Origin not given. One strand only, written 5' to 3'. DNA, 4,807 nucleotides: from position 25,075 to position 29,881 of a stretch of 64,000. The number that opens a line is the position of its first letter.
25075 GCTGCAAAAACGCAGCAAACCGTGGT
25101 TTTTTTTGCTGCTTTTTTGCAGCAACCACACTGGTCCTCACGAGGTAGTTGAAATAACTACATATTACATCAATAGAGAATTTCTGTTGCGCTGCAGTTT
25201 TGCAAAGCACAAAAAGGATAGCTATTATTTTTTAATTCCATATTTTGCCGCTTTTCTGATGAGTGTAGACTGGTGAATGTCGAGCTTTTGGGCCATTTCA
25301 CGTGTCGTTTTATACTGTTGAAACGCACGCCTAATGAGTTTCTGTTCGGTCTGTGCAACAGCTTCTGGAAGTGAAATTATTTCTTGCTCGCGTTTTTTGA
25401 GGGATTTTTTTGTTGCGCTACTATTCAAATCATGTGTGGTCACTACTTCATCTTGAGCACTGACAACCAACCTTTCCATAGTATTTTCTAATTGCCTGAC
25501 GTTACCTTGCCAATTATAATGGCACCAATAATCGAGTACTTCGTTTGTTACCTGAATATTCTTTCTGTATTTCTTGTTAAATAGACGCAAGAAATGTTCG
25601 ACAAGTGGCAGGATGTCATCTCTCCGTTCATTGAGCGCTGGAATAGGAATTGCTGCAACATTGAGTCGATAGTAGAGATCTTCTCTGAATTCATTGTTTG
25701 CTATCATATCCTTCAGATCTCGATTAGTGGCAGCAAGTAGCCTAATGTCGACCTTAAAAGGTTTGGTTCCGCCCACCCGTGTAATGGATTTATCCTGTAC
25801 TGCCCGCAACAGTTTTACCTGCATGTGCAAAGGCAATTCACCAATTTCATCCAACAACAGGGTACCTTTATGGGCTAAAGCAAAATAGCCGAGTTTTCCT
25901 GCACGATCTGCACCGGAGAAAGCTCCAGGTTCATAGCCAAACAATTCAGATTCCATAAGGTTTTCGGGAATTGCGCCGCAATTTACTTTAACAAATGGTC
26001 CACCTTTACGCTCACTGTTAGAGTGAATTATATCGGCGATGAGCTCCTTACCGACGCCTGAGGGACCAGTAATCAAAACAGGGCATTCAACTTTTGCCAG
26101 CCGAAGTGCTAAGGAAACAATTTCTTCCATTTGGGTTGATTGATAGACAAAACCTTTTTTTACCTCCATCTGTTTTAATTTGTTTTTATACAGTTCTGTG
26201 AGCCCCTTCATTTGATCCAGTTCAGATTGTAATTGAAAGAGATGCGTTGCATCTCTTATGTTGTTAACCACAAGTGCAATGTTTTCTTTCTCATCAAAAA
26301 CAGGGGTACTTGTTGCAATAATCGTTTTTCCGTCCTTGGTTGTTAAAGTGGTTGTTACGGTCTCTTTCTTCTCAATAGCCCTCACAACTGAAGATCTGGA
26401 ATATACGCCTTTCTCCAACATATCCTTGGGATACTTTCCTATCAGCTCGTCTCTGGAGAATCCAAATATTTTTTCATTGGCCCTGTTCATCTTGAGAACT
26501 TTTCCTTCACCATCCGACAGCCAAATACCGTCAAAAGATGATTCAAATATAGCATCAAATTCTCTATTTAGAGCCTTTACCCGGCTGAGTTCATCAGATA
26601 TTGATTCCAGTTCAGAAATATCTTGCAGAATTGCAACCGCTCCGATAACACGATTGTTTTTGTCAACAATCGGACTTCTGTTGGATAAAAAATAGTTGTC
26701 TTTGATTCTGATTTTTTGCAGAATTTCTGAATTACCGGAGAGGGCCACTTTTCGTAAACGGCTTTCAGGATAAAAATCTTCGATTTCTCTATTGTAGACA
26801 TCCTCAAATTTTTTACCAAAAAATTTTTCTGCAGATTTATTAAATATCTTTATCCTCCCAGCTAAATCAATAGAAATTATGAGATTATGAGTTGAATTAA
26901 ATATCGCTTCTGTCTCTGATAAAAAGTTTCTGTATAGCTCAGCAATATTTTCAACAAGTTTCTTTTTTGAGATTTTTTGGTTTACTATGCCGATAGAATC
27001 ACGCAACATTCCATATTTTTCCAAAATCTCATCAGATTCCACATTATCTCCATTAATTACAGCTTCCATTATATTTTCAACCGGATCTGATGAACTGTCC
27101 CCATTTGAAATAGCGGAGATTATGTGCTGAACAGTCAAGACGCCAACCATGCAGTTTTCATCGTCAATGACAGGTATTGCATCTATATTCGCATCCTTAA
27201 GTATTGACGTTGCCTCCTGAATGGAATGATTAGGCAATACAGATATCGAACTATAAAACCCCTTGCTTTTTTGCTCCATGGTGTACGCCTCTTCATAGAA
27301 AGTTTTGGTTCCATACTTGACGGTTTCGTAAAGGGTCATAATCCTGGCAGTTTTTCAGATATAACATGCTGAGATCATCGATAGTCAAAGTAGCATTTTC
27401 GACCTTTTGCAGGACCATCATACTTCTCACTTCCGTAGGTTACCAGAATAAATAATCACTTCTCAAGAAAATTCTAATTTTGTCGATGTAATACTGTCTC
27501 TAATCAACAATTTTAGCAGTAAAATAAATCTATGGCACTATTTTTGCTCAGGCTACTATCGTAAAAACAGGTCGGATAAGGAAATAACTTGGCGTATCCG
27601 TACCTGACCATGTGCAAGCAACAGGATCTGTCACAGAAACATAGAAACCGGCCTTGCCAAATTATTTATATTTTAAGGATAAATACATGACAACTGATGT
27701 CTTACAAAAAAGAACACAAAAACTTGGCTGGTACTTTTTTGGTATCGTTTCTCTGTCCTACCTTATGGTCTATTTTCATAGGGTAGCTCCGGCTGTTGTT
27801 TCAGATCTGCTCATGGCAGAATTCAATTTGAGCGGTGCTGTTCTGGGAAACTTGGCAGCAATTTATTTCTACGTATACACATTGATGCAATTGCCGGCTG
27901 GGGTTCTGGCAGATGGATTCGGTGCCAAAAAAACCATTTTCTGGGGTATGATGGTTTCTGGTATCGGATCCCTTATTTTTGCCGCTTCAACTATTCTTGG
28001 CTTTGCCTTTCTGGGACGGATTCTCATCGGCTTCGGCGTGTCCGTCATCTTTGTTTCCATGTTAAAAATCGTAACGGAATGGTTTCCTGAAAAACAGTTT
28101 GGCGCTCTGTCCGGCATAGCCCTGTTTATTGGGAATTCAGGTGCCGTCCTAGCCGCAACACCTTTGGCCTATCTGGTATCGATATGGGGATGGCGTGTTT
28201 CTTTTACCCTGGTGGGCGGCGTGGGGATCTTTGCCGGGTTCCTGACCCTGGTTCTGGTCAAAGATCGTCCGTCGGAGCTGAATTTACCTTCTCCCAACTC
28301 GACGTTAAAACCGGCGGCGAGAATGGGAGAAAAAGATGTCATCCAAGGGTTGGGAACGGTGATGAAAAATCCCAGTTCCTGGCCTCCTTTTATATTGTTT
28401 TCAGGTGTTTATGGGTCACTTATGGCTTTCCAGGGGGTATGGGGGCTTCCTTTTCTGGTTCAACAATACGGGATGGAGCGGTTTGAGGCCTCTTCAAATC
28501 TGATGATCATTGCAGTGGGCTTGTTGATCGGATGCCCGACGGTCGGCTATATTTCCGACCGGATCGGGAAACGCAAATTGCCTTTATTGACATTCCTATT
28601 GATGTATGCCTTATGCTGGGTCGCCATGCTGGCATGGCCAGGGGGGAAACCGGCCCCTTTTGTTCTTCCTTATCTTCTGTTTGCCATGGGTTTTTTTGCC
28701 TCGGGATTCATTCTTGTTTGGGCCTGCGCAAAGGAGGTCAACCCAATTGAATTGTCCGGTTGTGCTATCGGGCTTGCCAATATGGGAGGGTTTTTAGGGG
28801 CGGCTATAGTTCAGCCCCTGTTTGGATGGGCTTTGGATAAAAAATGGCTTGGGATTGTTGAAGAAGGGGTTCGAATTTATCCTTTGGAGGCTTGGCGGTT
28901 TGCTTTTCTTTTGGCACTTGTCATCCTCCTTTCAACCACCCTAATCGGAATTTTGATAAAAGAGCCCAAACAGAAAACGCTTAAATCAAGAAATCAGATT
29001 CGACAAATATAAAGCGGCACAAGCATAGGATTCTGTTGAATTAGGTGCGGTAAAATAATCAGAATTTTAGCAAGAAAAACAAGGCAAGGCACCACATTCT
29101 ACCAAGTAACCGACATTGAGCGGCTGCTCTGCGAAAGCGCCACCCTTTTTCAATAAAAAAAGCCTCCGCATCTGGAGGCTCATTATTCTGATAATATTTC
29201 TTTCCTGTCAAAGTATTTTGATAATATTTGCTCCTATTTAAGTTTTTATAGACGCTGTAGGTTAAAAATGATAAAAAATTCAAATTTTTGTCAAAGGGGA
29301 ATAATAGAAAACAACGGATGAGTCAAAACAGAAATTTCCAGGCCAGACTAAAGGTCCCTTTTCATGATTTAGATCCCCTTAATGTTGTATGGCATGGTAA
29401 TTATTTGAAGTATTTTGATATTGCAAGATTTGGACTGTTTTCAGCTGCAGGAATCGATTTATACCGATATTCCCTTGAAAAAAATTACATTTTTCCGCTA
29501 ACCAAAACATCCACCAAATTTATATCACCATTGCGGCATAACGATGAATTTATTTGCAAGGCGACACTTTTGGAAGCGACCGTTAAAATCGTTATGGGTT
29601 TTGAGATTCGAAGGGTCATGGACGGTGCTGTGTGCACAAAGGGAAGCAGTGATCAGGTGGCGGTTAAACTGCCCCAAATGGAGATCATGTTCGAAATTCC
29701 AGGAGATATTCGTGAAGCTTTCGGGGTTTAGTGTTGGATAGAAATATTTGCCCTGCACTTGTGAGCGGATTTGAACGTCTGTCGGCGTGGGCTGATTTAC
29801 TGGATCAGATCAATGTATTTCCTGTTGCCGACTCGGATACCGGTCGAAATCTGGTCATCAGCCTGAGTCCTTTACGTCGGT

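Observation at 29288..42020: Abridged aryl-polyene/xanthomonadin-like lipid cluster with a FakA/DegV-type activator and a B12-radical SAM enzyme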

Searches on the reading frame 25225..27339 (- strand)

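Call 4: search_protein_families(library=pfam, proteins=[window:25225-27339:-], max_evalue=0.01)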
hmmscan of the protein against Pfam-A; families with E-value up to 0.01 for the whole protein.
window:25225-27339:- (704 aa): 14 families
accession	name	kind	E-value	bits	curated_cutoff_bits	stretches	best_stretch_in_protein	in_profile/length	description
PF00158.32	Sigma54_activat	-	5.9e-67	225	20.2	1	398-564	2-167/168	Sigma-54 interaction domain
PF00989.32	PAS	-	3.6e-24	85.4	22.6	2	143-241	3-113/113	PAS fold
PF25601.1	AAA_lid_14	-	1.3e-23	83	27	1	571-651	2-83/87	AAA+ ATPase lid domain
PF13426.13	PAS_9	-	6.8e-23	81.4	27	2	270-365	2-102/103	PAS domain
PF14532.12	Sigma54_activ_2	-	8e-16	59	25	1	401-569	4-138/138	Sigma-54 interaction domain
PF08448.16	PAS_4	-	5e-15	56.1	23.1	2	265-365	1-106/110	PAS fold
PF18024.7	HTH_50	-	3.3e-12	46.3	27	1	655-703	2-50/50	Helix-turn-helix domain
PF00571.33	CBS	-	1.2e-10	42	24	1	32-78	10-56/57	CBS domain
PF13188.13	PAS_8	-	1.7e-07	31.3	21.8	0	261-299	3-42/65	PAS domain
PF13596.12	PAS_10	-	2.3e-05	25.4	22.1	1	145-241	3-105/106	PAS domain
PF01078.27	Mg_chelatase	-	5.7e-05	23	20.3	1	476-539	92-157/207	Magnesium chelatase, subunit ChlI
PF07728.20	AAA_5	-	0.00077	19.9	22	1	420-541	1-124/139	AAA domain (dynein-related subfamily)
PF00004.35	AAA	-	0.0039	18.1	21.2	0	421-543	1-111/131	ATPase family associated with various cellular activities (AAA)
PF05496.18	RuvB_N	-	0.0055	16.9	27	0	415-441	30-56/159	Holliday junction DNA helicase RuvB P-loop domain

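Call 81: search_protein_families(library=ncbifam, proteins=[window:25225-27339:-], max_evalue=0.00001)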
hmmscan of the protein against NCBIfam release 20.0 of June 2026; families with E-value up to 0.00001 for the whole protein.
window:25225-27339:- (704 aa): 40 families (the best 25 are shown)
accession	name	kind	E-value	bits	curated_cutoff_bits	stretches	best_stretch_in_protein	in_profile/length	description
NF041552.1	TF_PrdR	equivalog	7.3e-139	463.7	795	2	254-700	129-576/577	sigma-54 dependent transcriptional regulator PrdR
TIGR01817.1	nifA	equivalog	1.1e-91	308.2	528.85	1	383-653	184-453/534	nif-specific transcriptional activator NifA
NF003451.0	PRK05022.1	equivalog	6.4e-88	295.7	476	1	355-703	153-511/512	nitric oxide reductase transcriptional regulator NorR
TIGR02915.1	PEP_resp_reg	equivalog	4.3e-87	292.8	502.6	1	364-703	116-445/445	PEP-CTERM-box response regulator transcription factor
NF038308.1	RNA_repair_RtcR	equivalog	5e-87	292.9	650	1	390-678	175-470/530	RNA repair transcriptional activator RtcR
NF008469.0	PRK11361.1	equivalog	3.3e-86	289.8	714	1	373-703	121-457/461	acetoacetate metabolism transcriptional regulator AtoC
TIGR02329.1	propionate_PrpR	equivalog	3e-85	286.9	499.2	1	312-696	169-523/526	propionate catabolism operon regulatory protein PrpR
NF050807.1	TransRegFlbDCaul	equivalog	6.3e-84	282.4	750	1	394-670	117-395/454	sigma-54-dependent transcriptional regulator FlbD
NF008085.0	PRK10820.1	equivalog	3.5e-83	280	576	1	260-703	81-513/520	transcriptional regulator TyrR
TIGR01818.1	ntrC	equivalog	5.3e-81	272.7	558.6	1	391-672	130-414/463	nitrogen regulation protein NR(I)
NF011953.0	PRK15424.1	equivalog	2.1e-80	270.9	703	1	373-697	197-531/538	propionate catabolism operon regulatory protein PrpR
NF049963.1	RespRegFlgRCampy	domain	1.6e-76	257.9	750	1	383-656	122-396/429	fla regulon two-component system response regulator FlgR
NF007689.0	PRK10365.1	equivalog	1.5e-74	251.4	760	1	371-697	114-439/441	sigma-54-dependent response regulator transcription factor ZraR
NF011958.0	PRK15429.1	equivalog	5.4e-72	243.4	830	1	352-704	338-688/692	formate hydrogenlyase transcriptional activator FlhA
NF008485.2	PRK11388.1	equivalog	2.5e-71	240.8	551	1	235-703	186-638/643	dihydroxyacetone kinase operon transcriptional regulator DhaR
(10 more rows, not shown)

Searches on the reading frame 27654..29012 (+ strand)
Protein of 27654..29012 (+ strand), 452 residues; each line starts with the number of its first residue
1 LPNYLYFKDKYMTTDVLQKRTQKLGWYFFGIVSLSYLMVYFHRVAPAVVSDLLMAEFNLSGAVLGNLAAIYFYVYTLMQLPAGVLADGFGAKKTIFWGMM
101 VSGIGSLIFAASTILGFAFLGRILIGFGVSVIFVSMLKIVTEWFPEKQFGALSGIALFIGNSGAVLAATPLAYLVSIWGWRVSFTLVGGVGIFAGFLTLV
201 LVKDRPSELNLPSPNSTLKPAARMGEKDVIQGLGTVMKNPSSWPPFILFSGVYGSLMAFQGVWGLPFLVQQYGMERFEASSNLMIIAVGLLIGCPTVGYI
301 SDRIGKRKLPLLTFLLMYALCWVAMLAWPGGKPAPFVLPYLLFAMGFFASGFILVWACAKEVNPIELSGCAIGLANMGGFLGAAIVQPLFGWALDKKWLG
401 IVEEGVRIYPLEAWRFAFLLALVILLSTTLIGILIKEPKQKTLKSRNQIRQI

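Call 4: search_protein_families(library=pfam, proteins=[window:27654-29012:+], max_evalue=0.01)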
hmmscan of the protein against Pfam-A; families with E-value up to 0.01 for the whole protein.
window:27654-29012:+ (452 aa): 2 families
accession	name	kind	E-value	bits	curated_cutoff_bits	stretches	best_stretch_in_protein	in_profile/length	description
PF07690.21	MFS_1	-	2e-59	201.7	33.4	2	33-385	2-345/347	Major Facilitator Superfamily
PF13347.12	MFS_2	-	3.5e-05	23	27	1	152-362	135-342/427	MFS/sugar transport protein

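Call 81: search_protein_families(library=ncbifam, proteins=[window:27654-29012:+], max_evalue=0.00001)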
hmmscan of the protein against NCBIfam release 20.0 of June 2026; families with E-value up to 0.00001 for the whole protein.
window:27654-29012:+ (452 aa): 20 families
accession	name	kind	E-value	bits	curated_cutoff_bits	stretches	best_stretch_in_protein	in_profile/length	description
TIGR00893.1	2A0114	subfamily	1.6e-38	132.7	395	1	35-396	2-373/399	D-galactonate transporter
TIGR00881.1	2A0104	subfamily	5.5e-34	117.8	407.75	1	34-392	2-368/379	phosphoglycerate transporter protein PgtP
TIGR00886.1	2A0108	subfamily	1.2e-25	90.3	311.7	1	44-329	19-313/368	NarK family nitrate/nitrite MFS transporter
NF008661.1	PRK11663.1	subfamily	2.3e-17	63.2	564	1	32-387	35-397/439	MFS transporter family glucose-6-phosphate receptor UhpC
NF049980.1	SfMCT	equivalog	8.2e-16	57.6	320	1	49-363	24-331/378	L-lactate MFS transporter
TIGR00880.1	2_A_01_02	superfamily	1.7e-14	54.2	131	1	70-203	2-139/141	multidrug resistance protein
TIGR00895.1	2A0115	subfamily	3.3e-12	46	418.55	1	19-192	9-182/398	aromatic acid/H+ symport family MFS transporter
TIGR00894.1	2A0114euk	subfamily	4.2e-12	45.3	626.45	1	54-208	68-225/465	Na(+)-dependent inorganic phosphate cotransporter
NF003024.0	PRK03893.1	subfamily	1.1e-11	44.3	604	1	20-204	14-194/497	sialate:H+ symport family MFS transporter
TIGR00890.1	2A0111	subfamily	2.9e-11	42.9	374.85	1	53-314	29-277/377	oxalate/formate antiport family MFS transporter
TIGR00898.1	2A0119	subfamily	1.4e-09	37.3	550.75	0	50-180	111-243/506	cation transport protein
NF007107.1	PRK09556.1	equivalog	2.6e-09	36.6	497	1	29-445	32-459/469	hexose-6-phosphate:phosphate antiporter UhpT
TIGR04259.1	oxa_formateAnti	equivalog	1.6e-08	33.8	335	1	68-353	44-323/405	oxalate/formate MFS antiporter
TIGR00883.1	2A0106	subfamily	2.9e-08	33.2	443.45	1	83-385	56-370/400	metabolite/H+ symporter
NF008586.0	PRK11551.1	equivalog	4.8e-08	32.4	410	1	49-390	37-363/406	3-(3-hydroxy-phenyl)propionate transporter MhpT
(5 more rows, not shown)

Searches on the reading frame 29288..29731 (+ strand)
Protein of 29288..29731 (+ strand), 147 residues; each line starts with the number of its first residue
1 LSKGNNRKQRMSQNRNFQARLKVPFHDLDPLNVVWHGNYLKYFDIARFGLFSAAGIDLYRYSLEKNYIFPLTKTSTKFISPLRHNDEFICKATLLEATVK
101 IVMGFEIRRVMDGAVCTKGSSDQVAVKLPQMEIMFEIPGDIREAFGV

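Call 3: search_protein_families(library=pfam, proteins=[window:29288-29731:+], max_evalue=0.01)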
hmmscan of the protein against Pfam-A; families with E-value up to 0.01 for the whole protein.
window:29288-29731:+ (147 aa): 2 families
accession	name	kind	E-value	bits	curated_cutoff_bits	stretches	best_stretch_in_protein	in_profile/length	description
PF13279.12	4HBT_2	-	1.6e-10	42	25.5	1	23-145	1-122/122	Thioesterase-like superfamily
PF03061.28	4HBT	-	5.7e-07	30.2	20.6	1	32-98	2-60/79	Thioesterase superfamily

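Call 6: search_protein_families(library=ncbifam, proteins=[window:29288-29731:+], max_evalue=0.001)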
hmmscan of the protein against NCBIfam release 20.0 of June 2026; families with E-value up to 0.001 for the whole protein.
window:29288-29731:+ (147 aa): 3 families
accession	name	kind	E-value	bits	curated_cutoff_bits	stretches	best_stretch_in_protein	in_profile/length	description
TIGR00051.1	TIGR00051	subfamily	3.2e-10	40.4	68.7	1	20-109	1-90/117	YbgC/FadM family acyl-CoA thioesterase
TIGR02799.1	thio_ybgC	equivalog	5.7e-10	39.5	141.35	1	17-126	1-109/126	tol-pal system-associated acyl-CoA thioesterase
NF047424.1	MenI_Staph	exception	3.5e-07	30.2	225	1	22-128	9-114/148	1,4-dihydroxy-2-naphthoyl-CoA hydrolase MenI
